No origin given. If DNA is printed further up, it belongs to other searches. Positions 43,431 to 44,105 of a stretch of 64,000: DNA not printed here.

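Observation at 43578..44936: Operon merP-like / outer-membrane barrel / merT-like with no merA or merR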

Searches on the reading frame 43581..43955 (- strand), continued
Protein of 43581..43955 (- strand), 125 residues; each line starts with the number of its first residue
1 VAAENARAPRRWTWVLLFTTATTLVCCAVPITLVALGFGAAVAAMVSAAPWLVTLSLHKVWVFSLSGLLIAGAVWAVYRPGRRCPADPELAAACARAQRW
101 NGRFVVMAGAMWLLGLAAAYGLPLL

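Call 85: fold_search(model_id=the predicted structure, library=pdb)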
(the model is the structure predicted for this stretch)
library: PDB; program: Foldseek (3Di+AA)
matches with E <= 10: 18; with E <= 0.001: 0
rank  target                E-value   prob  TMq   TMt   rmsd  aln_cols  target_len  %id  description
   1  9umg_F                1.8e+00  0.33  0.39  0.45   6.2       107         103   10  Cryo-EM structure of VTC complex(Vtc5/Vtc4/Vtc3/Vtc1) (released 2026-01-21)
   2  6r2g_A                1.8e+00  0.21  0.37  0.32   7.9       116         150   11  Crystal structure of a single-chain protein mimetic of the gp41 NHR trimer in complex with the synthetic CHR peptide C (released 2019-07-10)
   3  9uh3_H                3.1e+00  0.08  0.27  0.23  14.4       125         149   17  PSI-9 FCPI supercomplex from haptophyte Chrysotila roscoffensis (released 2026-04-01)
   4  5nwk_G                3.5e+00  0.21  0.42  0.26   8.9       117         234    9  14-3-3c in complex with CPP and fusicoccin (released 2017-11-22)
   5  9fed                  3.7e+00  0.14  0.37  0.28   7.6       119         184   13  Single-chain chimeric protein mimicking the interaction between HR1 and HR2 in HIV gp41 (released 2025-05-28)
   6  1wcr_A                3.9e+00  0.25  0.37  0.44   6.2       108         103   10  Trimeric Structure of the Enzyme IIA from Escherichia coli Phosphotransferase System Specific for N,N'-Diacetylchitobi (released 2005-01-19)
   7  9rgx_A                3.9e+00  0.13  0.35  0.41   7.1       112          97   16  X-ray crystal structure of a de novo designed single-chain antiparallel 3-helix coiled-coil bundle, sc-apCC3-ACW (released 2025-09-03)
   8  2wwv_MODEL_1_A        4.1e+00  0.23  0.38  0.44   6.3       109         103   10  NMR structure of the IIAchitobiose-IIBchitobiose complex of the N,N'- diacetylchitoboise brance of the E. coli (released 2009-12-08)
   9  7y48                  4.9e+00  0.04  0.21  0.06  17.5       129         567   15  Cryo-EM Structure of biliverdin-bound mitochondrial ABC transporter ABCB10 from Biortus (released 2023-05-24)
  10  1vcs_MODEL_1_A        6.1e+00  0.14  0.38  0.44   5.2       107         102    8  Solution Structure of RSGI RUH-009, an N-Terminal Domain of Vti1a [Mus musculus] (released 2005-05-03)
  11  5nwk_C                6.1e+00  0.13  0.41  0.25   9.0       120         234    9  14-3-3c in complex with CPP and fusicoccin (released 2017-11-22)
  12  1xwm                  8.1e+00  0.08  0.32  0.21   6.9       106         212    9  The crystal structure of PhoU (phosphate uptake regulator), Structural genomics (released 2004-12-14)
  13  9rgx_B                9.1e+00  0.11  0.42  0.53   7.0       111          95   15  X-ray crystal structure of a de novo designed single-chain antiparallel 3-helix coiled-coil bundle, sc-apCC3-ACW (released 2025-09-03)
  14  6fel_C                9.1e+00  0.11  0.30  0.18   5.4        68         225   10  Structure of 14-3-3 gamma in complex with CaMKK2 14-3-3 binding motif Ser511 (released 2018-01-10)
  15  8ub8_D                9.1e+00  0.06  0.33  0.36  15.6       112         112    9  Diversity-generating retroelement (DGR) ribonucleoprotein reverse transcriptase - Pre-active State 1a (released 2024-10-23)
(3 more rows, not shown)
